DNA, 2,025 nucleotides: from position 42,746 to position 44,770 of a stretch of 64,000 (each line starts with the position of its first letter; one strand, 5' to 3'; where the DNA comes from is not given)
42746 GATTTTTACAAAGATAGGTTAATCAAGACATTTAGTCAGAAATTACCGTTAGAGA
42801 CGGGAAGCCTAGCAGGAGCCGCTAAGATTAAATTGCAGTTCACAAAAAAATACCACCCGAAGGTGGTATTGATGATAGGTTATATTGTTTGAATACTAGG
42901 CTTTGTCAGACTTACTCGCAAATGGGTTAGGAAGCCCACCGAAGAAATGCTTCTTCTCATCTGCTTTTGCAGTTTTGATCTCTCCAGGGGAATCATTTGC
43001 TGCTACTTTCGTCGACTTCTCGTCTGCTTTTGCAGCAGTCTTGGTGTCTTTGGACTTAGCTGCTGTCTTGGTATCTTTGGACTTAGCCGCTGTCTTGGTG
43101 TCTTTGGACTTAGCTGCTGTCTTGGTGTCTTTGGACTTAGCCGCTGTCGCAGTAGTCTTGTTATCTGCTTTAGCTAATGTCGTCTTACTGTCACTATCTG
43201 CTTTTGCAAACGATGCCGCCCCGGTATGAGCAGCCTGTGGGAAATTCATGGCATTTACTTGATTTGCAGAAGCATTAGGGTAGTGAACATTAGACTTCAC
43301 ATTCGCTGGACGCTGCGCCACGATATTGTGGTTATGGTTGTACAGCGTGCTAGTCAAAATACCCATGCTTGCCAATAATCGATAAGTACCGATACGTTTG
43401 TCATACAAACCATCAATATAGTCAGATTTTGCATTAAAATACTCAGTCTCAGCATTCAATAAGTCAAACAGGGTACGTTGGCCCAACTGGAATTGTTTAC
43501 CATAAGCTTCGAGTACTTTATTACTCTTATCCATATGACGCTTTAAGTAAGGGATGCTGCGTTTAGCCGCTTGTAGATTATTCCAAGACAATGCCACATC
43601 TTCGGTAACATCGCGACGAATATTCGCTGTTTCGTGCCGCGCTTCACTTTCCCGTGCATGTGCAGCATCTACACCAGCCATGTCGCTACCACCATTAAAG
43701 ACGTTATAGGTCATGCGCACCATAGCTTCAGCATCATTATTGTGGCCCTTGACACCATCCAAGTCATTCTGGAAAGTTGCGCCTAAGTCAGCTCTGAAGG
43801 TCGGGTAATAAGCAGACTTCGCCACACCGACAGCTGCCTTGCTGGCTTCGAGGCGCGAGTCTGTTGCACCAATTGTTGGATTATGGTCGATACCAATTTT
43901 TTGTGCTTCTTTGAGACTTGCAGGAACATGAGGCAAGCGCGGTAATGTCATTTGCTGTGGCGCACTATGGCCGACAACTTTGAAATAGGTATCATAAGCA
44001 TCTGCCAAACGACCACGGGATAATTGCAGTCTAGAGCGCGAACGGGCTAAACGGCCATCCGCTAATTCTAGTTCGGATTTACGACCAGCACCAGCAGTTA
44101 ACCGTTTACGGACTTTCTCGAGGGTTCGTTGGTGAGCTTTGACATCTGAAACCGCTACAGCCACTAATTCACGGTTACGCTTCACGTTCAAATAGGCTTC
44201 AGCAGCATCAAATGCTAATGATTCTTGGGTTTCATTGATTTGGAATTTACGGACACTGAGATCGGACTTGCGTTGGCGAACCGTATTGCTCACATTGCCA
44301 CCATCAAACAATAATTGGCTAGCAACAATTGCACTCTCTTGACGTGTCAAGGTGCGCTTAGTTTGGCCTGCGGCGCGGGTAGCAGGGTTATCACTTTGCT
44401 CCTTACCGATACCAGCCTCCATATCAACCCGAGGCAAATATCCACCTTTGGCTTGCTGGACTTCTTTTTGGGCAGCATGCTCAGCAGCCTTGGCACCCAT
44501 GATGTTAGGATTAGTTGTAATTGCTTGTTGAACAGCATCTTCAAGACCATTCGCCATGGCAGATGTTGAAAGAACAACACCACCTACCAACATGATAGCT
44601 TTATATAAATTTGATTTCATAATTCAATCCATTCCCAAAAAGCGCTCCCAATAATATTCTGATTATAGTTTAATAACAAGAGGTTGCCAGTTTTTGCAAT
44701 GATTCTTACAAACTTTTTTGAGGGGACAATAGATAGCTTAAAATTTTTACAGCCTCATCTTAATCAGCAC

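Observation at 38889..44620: Type I secretion locus: tolC with its own terminator, then ABC + HlyD, with an appended STAS-domain gene. No substrate gene nearby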

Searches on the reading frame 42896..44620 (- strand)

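Call 3: search_protein_families(library=pfam, proteins=[window:42896-44620:-], max_evalue=0.01)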
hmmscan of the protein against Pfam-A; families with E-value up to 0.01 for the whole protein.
window:42896-44620:- (574 aa): 1 family
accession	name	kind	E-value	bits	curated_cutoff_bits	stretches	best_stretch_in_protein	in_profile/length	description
PF02321.23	OEP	-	3.1e-57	193.9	22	2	236-420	1-187/187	Outer membrane efflux protein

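Call 4: search_protein_families(library=ncbifam, proteins=[window:42896-44620:-], max_evalue=0.01)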
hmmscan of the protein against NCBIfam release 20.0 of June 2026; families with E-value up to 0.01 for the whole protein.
window:42896-44620:- (574 aa): 5 families
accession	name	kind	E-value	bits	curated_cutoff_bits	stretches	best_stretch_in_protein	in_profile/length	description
TIGR01844.1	type_I_sec_TolC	subfamily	8.9e-84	281.9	225.15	1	23-433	2-411/414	TolC family outer membrane protein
TIGR01845.1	outer_NodT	subfamily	2.7e-29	102.3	210.05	1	26-403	59-441/460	efflux transporter outer membrane subunit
NF052390.1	efflux_OMP_AbuO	equivalog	3.9e-24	85.2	700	1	7-424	4-435/447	multidrug efflux outer membrane protein AbuO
NF007002.0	PRK09465.1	equivalog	5.6e-24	84.5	495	1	12-438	12-443/460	outer membrane channel protein TolC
NF007347.1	PRK09837.1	subfamily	1.1e-09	37.7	598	1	138-420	169-456/461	Cu(I)/Ag(I) efflux RND transporter outer membrane protein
